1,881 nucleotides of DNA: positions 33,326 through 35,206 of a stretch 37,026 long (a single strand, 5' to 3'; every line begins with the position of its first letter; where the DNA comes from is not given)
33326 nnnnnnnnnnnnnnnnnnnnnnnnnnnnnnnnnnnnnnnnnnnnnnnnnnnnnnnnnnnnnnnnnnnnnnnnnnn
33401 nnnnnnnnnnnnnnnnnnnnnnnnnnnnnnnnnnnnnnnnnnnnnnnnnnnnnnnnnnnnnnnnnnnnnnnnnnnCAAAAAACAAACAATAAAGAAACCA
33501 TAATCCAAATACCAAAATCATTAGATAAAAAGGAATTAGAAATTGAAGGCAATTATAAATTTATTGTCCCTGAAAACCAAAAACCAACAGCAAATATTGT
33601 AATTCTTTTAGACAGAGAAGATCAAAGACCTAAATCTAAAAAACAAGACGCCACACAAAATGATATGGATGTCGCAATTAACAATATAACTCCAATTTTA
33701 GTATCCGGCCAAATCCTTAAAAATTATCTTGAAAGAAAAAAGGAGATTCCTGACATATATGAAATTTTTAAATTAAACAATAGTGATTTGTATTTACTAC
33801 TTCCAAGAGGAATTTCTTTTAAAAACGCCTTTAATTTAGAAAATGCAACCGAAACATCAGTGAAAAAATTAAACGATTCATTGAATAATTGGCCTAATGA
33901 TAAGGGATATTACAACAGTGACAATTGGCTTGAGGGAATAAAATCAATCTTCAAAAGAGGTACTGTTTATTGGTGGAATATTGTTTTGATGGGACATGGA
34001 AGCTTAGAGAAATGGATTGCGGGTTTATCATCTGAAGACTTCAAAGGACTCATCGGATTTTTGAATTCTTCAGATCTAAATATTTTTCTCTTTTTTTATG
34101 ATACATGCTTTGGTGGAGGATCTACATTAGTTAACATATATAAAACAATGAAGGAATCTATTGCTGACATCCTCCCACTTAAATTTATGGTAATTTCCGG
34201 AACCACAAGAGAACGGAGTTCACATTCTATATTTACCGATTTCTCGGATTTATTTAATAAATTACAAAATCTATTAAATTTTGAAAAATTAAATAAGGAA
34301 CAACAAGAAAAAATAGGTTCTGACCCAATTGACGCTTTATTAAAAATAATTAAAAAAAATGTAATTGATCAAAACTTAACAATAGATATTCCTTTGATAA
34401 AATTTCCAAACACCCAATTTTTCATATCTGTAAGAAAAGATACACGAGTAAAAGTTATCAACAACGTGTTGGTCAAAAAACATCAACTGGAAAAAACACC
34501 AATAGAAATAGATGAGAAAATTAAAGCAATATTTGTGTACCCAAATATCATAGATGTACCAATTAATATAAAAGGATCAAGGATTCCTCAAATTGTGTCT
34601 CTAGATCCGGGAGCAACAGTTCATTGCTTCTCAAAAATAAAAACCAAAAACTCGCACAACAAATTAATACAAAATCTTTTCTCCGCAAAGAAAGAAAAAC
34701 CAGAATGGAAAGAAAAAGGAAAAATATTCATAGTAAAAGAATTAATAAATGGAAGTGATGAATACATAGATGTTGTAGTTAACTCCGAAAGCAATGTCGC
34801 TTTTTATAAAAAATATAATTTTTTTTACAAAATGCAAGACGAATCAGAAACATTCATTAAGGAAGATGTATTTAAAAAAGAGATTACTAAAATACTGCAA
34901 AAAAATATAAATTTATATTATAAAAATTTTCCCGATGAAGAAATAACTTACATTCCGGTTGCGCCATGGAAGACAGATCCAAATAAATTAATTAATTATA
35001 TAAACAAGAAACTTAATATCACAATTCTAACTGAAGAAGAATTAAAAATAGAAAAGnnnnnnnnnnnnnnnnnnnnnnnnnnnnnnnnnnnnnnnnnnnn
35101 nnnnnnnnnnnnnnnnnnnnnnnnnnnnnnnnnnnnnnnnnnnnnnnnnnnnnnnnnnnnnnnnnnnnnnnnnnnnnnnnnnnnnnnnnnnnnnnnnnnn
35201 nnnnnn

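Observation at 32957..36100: LRR / caspase-like His-Cys protease / LRR architecture in a secreted 1047-aa protein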

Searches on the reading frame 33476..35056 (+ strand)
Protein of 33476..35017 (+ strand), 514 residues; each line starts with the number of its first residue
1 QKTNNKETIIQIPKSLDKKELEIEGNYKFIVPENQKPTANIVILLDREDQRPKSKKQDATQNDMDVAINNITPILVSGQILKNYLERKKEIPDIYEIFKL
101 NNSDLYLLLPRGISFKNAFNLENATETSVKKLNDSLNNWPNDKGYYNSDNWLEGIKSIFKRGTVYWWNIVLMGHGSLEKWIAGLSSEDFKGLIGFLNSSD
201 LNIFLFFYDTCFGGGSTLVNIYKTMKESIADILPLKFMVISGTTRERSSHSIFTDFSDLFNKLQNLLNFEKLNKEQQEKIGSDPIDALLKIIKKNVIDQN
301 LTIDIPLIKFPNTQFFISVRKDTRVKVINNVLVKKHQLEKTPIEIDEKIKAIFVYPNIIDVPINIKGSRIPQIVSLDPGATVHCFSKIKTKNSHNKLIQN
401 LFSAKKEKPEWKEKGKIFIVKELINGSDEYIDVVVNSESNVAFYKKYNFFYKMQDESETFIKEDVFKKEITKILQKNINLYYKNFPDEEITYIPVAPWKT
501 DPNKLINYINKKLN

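Call 5: find_homologous_proteins(query=window:33476-35017:+, max_evalue=0.001)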
Query seq(514 aa) (514 aa): 2 proteins with E <= 0.001 among 8000 candidates.
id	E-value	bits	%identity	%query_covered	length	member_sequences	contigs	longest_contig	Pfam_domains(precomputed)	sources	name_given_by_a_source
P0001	7.1e-138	479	48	99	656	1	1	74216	PF23598.2,PF13855.13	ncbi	ncbi:MAG: leucine-rich repeat domain-containing protein [bacterium]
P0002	7.5e-97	344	40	99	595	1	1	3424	-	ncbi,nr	ncbi:hypothetical protein KAT92_01875, partial [Candidatus Babeliales bacterium]|nr:hypothetical pro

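Call 11: search_solved_structures(query=A2, max_evalue=10, show_alignments=3)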
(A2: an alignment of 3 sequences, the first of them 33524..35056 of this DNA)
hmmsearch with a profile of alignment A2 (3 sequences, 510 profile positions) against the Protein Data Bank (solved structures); distinct sequences matched with E-value up to 10: 0.

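Call 13: search_protein_families(library=ncbifam, proteins=[window:33524-35056:+], max_evalue=1)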
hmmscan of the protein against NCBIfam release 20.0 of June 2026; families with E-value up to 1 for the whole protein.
window:33524-35056:+ (511 aa): 1 family
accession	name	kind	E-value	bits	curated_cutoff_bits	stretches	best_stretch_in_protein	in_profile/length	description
NF041860.1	silencer_MvaT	exception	0.019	15.2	180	1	2-44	31-73/125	histone-like nucleoid-structuring protein MvaT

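Call 21: find_related_loci(query=A2, collection=genome_contigs, flank=6000)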
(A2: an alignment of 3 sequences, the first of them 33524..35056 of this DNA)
Query A2 (511 aa) in genome_contigs; peptide patterns used: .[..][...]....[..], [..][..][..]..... (x = any residue, [..] = any of these).
56 stretches matched a pattern; 1 encode a relative of the query (tblastn E <= 1e-3); 1 distinct loci.
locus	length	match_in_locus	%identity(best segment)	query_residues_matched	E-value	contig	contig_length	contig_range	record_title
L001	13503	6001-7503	48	2-501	8e-142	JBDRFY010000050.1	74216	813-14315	MAG: bacterium isolate MEGAHIT-group-1.402 k141_11878892, whole genome shotgun sequence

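Call 22: search_protein_representatives(alignment_id=A2)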
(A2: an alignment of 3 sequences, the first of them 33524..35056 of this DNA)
Query: 3 sequences, 510 profile positions. Proteins with E-value up to 0.001 (for the whole library): 751; up to 1e-10: 290; up to 1e-30: 10. The best 150 are listed.
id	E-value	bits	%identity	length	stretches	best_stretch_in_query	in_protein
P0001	1.8e-269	911.3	-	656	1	1-510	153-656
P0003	3.5e-261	884.0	-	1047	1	1-507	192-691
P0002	2.0e-254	861.6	-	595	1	1-509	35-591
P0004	1.3e-99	350.9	-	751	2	81-505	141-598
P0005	8.5e-63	229.5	-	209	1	56-260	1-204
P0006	1.4e-59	218.8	-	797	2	283-502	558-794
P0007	1.1e-56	209.3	-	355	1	194-504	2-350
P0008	1.6e-36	142.8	-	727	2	16-213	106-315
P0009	3.5e-34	135.1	-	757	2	11-216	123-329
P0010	2.7e-33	132.1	-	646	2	6-214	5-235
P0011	2.4e-29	119.1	-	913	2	14-239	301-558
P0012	2.6e-29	119.0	-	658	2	81-475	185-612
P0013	8.6e-29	117.3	-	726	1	37-433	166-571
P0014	7.5e-28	114.2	-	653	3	289-494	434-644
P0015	9.2e-28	113.9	-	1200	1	7-458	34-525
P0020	2.2e-25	106.0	-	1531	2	138-243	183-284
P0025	3.6e-22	95.4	-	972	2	157-418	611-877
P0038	3.8e-20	88.7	-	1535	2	268-414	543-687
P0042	7.3e-20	87.8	-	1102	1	24-357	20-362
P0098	4.7e-16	75.3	-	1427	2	157-415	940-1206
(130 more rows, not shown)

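Call 23: predict_structure(alignment_id=A2)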
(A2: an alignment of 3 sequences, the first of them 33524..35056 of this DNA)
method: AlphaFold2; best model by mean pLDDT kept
length: 511 residues; sequences in the alignment: 3
mean_pLDDT: 68.7   pTM: 0.55
mean pLDDT of the five models: 68.7, 65.3, 63.5, 62.2, 57.2
residues with pLDDT >= 90: 57; 70-90: 216; 50-70: 149; < 50: 89
segments of 3 or more residues with pLDDT < 50: 1-18, 127-129, 194-205, 226-234, 280-291, 295-306, 391-395, 469-482
pLDDT, mean of each block of 10 residues (from residue 1): 28 46 79 60 72 85 83 86 85 85 84 79 55 73 78 74 68 79 68 45 49 57 51 50 57 62 59 54 40 48 53 67 81 73 85 73 78 72 67 55 90 90 87 87 91 91 65 36 67 88 70 50
secondary structure, 60 per line:
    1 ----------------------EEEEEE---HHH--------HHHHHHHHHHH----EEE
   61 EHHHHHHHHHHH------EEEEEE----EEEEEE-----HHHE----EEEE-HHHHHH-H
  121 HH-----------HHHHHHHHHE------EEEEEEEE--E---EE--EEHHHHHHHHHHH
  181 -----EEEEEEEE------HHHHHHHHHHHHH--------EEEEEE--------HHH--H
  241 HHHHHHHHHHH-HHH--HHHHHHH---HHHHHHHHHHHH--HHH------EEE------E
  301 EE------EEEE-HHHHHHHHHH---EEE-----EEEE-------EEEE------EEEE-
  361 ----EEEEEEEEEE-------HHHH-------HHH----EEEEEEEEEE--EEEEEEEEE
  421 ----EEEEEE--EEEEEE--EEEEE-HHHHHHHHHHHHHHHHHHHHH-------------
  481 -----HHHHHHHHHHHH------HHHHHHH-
elements in order: E23-28 H43-53 E58-61 H62-72 E79-84 E89-94 E108-111 H113-118 H134-142 E150-157 H170-180 E186-193 H200-212 E221-226 H240-251 H258-264 H268-279 E291-293 E300-302 E309-312 H314-323 E327-329 E335-338 E346-349 E356-359 E365-374 H382-385 E400-409 E412-420 E425-430 E433-438 E441-445 H447-467 H486-497 H504-510

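Call 30: search_protein_families(library=pfam, alignment_id=A3, max_evalue=0.01)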
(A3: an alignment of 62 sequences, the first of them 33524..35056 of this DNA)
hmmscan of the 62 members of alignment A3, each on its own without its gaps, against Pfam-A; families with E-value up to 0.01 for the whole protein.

A. member 1, window:33524-35056:+ (511 aa): 0 families

B. families by the number of members that match (of 62 scanned): 20 families
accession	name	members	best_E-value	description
PF12796.13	Ank_2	12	2.6e-53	Ankyrin repeats (3 copies)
PF13637.12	Ank_4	12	1.1e-35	Ankyrin repeats (many copies)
PF13857.12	Ank_5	11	2.8e-28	Ankyrin repeats (many copies)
PF00023.36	Ank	10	5.6e-45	Ankyrin repeat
PF13606.12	Ank_3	9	2.1e-37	Ankyrin repeat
PF13855.12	LRR_8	3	2.1e-16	Leucine rich repeat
PF24521.3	Ank_KRIT1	3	6.4e-13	KRIT1 ankyrin-repeats domain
PF12799.13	LRR_4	3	3e-07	Leucine Rich repeats (2 copies)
PF23598.1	LRR_14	2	9.7e-11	Leucine-rich repeat region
PF23745.1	ANK_LRRK2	2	8.5e-06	LRRK2 ANK repeat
PF13475.11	DUF4116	1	3.3e-40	Domain of unknown function (DUF4116)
PF14580.12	LRR_9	1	5.7e-06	Leucine-rich repeat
PF00560.39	LRR_1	1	0.00046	Leucine Rich Repeat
PF11899.13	DUF3419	1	0.00053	Protein of unknown function (DUF3419)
PF02809.26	UIM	1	0.0016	Ubiquitin interaction motif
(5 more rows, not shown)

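Call 31: list_cluster_members(proteins=[P0004, P0006, P0008, P0011, P0015, P0020, P0025, P0038, P0042, P0098])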
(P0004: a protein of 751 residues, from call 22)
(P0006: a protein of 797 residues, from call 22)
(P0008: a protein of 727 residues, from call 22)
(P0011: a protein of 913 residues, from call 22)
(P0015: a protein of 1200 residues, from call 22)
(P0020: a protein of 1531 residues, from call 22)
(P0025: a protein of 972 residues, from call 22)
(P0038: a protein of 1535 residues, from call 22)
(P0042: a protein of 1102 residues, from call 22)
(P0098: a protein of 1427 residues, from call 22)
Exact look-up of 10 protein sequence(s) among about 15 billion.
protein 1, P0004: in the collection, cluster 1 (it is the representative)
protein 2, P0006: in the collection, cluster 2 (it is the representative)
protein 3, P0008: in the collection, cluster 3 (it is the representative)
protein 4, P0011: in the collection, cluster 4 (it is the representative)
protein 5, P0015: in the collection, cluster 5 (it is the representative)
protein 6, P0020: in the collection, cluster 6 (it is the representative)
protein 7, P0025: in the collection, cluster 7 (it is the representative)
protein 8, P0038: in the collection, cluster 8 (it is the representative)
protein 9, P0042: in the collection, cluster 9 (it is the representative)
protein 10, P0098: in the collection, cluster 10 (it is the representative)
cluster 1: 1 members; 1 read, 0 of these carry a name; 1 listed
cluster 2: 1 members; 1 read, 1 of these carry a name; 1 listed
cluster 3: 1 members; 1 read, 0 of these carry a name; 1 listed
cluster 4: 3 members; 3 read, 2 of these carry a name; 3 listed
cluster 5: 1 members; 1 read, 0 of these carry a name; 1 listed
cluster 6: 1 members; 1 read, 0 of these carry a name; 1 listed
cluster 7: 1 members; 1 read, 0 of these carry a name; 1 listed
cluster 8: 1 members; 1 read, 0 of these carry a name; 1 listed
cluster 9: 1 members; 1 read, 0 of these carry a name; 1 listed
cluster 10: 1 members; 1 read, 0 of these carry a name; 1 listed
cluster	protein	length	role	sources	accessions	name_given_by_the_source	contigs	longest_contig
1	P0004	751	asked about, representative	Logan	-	-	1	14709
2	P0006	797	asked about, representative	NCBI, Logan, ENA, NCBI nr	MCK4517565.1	leucine-rich repeat domain-containing protein [Candidatus Babeliales bacterium]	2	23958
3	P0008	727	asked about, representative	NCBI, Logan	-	-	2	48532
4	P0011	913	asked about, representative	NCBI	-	-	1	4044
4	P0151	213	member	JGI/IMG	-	hypothetical protein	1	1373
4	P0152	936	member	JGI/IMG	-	ankyrin repeat protein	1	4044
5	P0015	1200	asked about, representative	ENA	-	-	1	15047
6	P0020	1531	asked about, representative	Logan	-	-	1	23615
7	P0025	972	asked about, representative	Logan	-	-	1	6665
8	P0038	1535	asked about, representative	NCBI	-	-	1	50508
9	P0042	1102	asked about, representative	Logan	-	-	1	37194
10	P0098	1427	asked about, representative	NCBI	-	-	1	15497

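Call 36: predict_structure(alignment_id=A3)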
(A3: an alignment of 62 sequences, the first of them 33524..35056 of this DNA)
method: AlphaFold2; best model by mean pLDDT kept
length: 511 residues; sequences in the alignment: 62
mean_pLDDT: 89.7   pTM: 0.90
mean pLDDT of the five models: 89.7, 89.0, 88.9, 88.9, 88.9
residues with pLDDT >= 90: 372; 70-90: 100; 50-70: 24; < 50: 15
segments of 3 or more residues with pLDDT < 50: 1-15
pLDDT, mean of each block of 10 residues (from residue 1): 38 56 97 76 92 97 94 94 95 95 97 95 74 92 97 96 92 96 96 94 80 75 96 91 96 92 91 92 94 92 95 96 98 97 97 94 95 86 82 82 97 96 95 94 97 96 86 66 89 96 81 75
secondary structure, 60 per line:
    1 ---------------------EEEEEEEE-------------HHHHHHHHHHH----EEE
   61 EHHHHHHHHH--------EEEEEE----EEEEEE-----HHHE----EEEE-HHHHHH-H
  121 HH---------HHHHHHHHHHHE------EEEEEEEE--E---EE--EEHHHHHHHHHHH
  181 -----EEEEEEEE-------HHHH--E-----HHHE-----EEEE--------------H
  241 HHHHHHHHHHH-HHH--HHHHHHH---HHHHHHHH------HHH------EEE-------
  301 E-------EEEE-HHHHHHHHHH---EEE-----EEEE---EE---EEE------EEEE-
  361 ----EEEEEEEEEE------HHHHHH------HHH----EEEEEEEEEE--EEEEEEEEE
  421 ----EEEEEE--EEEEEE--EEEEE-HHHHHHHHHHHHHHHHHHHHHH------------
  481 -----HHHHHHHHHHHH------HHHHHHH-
elements in order: E22-29 H43-53 E58-61 H62-70 E79-84 E89-94 E108-111 H113-118 H132-142 E150-157 H170-180 E186-193 H201-204 E222-225 H240-251 H258-264 H268-275 E291-293 E309-312 H314-323 E327-329 E335-338 E347-349 E356-359 E365-374 H381-386 E400-409 E412-420 E425-430 E433-438 E441-445 H447-468 H486-497 H504-510

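Call 38: fold_search(model_id=the predicted structure, library=pdb)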
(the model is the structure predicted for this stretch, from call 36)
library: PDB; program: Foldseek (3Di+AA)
matches with E <= 10: 255; with E <= 0.001: 0
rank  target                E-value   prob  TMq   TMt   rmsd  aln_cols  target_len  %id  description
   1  4n6o_A                4.0e-03  0.97  0.25  0.43  11.5       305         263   12  Crystal structure of reduced legumain in complex with cystatin E/M (released 2015-02-11)
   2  4awb_B                5.9e-03  0.94  0.25  0.41  11.2       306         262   11  Crystal structure of active legumain in complex with AAN-CMK (released 2013-06-26)
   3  4hqr_A                8.6e-03  0.97  0.24  0.48   8.3       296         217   12  Crystal Structure of mutant form of Caspase-7 (released 2013-09-11)
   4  7fqi_B                1.5e-02  0.92  0.25  0.42  10.9       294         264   10  Crystal Structure of human Legumain in complex with (2S)-N-[(1S)-3-amino-1-cyano-3-oxopropyl]-1-[1-[4-[(2,4-difluoroph (released 2023-10-11)
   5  1m72_C                3.4e-02  0.80  0.24  0.42  11.8       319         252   11  Crystal Structure of Caspase-1 from Spodoptera frugiperda (released 2004-01-20)
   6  8imy_K                3.9e-02  0.69  0.24  0.34  12.7       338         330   13  Cryo-EM structure of GPI-T (inactive mutant) with GPI and proULBP2, a proprotein substrate (released 2023-08-16)
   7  2ar9_A                4.4e-02  0.75  0.22  0.42   9.7       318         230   10  Crystal structure of a dimeric caspase-9 (released 2005-10-11)
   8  1m72_A                4.9e-02  0.75  0.24  0.42  11.3       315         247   11  Crystal Structure of Caspase-1 from Spodoptera frugiperda (released 2004-01-20)
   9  1kmc_B                5.5e-02  0.75  0.23  0.43   9.4       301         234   11  Crystal Structure of the Caspase-7 / XIAP-BIR2 Complex (released 2002-01-16)
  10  4fgu_B                7.2e-02  0.63  0.20  0.25   9.5       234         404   12  Crystal structure of prolegumain (released 2013-07-03)
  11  3v3k_E                8.4e-02  0.51  0.22  0.39  12.5       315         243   10  Human caspase 9 in complex with bacterial effector protein (released 2013-03-06)
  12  1m72_B                8.9e-02  0.51  0.22  0.38  11.9       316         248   13  Crystal Structure of Caspase-1 from Spodoptera frugiperda (released 2004-01-20)
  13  1k86_A                1.1e-01  0.69  0.24  0.44   9.3       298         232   10  Crystal structure of caspase-7 (released 2001-11-21)
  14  4hq0_B                1.1e-01  0.63  0.23  0.46   9.2       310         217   11  Crystal Structure of mutant form of Caspase-7 (released 2013-09-11)
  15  4fgu_A                1.1e-01  0.60  0.24  0.29  11.3       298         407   11  Crystal structure of prolegumain (released 2013-07-03)
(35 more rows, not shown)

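Call 41: search_solved_structures(query=A3, max_evalue=10, show_alignments=3)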
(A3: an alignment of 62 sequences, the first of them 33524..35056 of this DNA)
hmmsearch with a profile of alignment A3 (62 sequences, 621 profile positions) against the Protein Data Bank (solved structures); distinct sequences matched with E-value up to 10: 13.
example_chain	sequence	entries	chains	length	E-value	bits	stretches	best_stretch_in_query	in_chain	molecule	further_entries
4gyd_A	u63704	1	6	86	0.18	13.6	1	231-250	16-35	Cytochrome c6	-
6z1p_Ag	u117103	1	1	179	0.18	13.6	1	360-460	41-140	Ymf60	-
4h0k_A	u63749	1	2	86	0.19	13.6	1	231-250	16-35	Cytochrome c6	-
4h0j_A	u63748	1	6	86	0.2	13.4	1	231-250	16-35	Cytochrome c6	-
9dd1_A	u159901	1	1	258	1.3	10.8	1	526-608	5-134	Designed allosteric facilitated dissociation switch AS1 T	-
9dcy_A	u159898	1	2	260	1.4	10.7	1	526-608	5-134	Designed allosteric facilitated dissociation switch AS1 H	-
9dcz_A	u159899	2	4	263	1.4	10.7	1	526-608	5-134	Designed allosteric facilitated dissociation switch AS1 H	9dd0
9dcx_A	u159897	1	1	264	1.4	10.7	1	526-608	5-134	Designed allosteric facilitated dissociation switch AS1 H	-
3ph2_B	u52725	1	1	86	2.1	10.1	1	232-264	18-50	Cytochrome c6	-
8oyv_A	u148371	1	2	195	2.6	9.8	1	475-583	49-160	De novo designed soluble Claudin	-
8gjg_A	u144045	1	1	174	3.6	9.3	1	524-599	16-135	gluc_A04_0005 Binder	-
6yej_A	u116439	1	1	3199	9.6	7.9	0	514-577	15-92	Huntingtin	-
3aco_A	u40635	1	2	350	9.9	7.9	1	488-612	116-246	Protein kinase C and casein kinase substrate in neurons protein 2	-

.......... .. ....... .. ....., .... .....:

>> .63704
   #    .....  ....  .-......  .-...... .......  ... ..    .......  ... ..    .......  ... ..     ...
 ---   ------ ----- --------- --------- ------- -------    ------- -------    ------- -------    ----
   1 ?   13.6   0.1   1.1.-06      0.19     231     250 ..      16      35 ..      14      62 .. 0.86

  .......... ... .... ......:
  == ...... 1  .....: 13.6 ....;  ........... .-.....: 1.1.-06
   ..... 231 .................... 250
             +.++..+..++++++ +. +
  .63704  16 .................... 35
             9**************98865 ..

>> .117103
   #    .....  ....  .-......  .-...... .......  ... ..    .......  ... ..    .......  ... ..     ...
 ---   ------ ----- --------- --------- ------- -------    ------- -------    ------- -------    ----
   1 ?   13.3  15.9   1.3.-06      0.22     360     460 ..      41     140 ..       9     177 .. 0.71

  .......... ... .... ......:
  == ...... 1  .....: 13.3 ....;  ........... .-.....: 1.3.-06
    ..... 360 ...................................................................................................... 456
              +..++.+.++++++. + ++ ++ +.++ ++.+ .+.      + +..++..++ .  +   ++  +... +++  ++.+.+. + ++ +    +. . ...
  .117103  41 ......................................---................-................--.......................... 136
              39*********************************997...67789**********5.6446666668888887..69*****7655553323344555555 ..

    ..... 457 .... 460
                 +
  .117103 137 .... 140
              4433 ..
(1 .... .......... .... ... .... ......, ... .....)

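Call 43: fold_search(model_id=the predicted structure, library=viral)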
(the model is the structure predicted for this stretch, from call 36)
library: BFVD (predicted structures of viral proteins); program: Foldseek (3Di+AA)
matches with E <= 10: 540; with E <= 0.001: 0
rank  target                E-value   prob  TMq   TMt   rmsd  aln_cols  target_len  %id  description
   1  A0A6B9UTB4            6.6e-02  0.28  0.18  0.11  12.0       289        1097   12  (no name in the UniProt tables at hand)
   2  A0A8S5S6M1            1.8e-01  0.11  0.08  0.09  13.8       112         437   14  Uncharacterized protein [Myoviridae sp. ctqEN1]
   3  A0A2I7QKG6            3.6e-01  0.06  0.09  0.07  16.2       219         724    8  (no name in the UniProt tables at hand)
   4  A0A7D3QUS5            4.0e-01  0.04  0.09  0.10  21.7       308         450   10  Glycosyltransferase family 2 [Fadolivirus FV1/VV64]
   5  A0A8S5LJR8            4.4e-01  0.21  0.08  0.17  10.6        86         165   14  Uncharacterized protein [Myoviridae sp. ct6uZ8]
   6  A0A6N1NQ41            4.7e-01  0.12  0.10  0.06  14.6       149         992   12  Chorein N-terminal domain-containing protein [Tupanvirus soda lake]
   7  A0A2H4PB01            4.7e-01  0.10  0.15  0.17  10.4       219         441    9  (no name in the UniProt tables at hand)
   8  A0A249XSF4            5.5e-01  0.21  0.08  0.30  12.8       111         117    6  Uncharacterized protein [Mycobacterium phage Phabba]
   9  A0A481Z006            5.5e-01  0.14  0.15  0.09   9.4       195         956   12  von willebrand factor type A domain protein [Marseillevirus LCMAC202]
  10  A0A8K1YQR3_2          6.1e-01  0.02  0.10  0.05  24.3       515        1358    8  Uncharacterized protein [Xiangshan martelli-like virus 4]
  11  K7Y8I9                6.8e-01  0.08  0.10  0.12  15.8       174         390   14  Uncharacterized protein [Megavirus courdo11]
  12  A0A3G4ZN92            7.2e-01  0.09  0.07  0.13  13.6        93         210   10  Uncharacterized protein [Terrestrivirus sp.]
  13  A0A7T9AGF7            7.6e-01  0.21  0.07  0.12   6.8        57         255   16  RNA-directed RNA polymerase (Fragment) [Dichorhavirus orchidaceae]
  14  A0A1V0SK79            7.6e-01  0.12  0.08  0.14  12.2        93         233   18  Uncharacterized protein [Klosneuvirus KNV1]
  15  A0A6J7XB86            7.6e-01  0.11  0.09  0.26  11.3       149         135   10  Uncharacterized protein [uncultured Caudovirales phage]
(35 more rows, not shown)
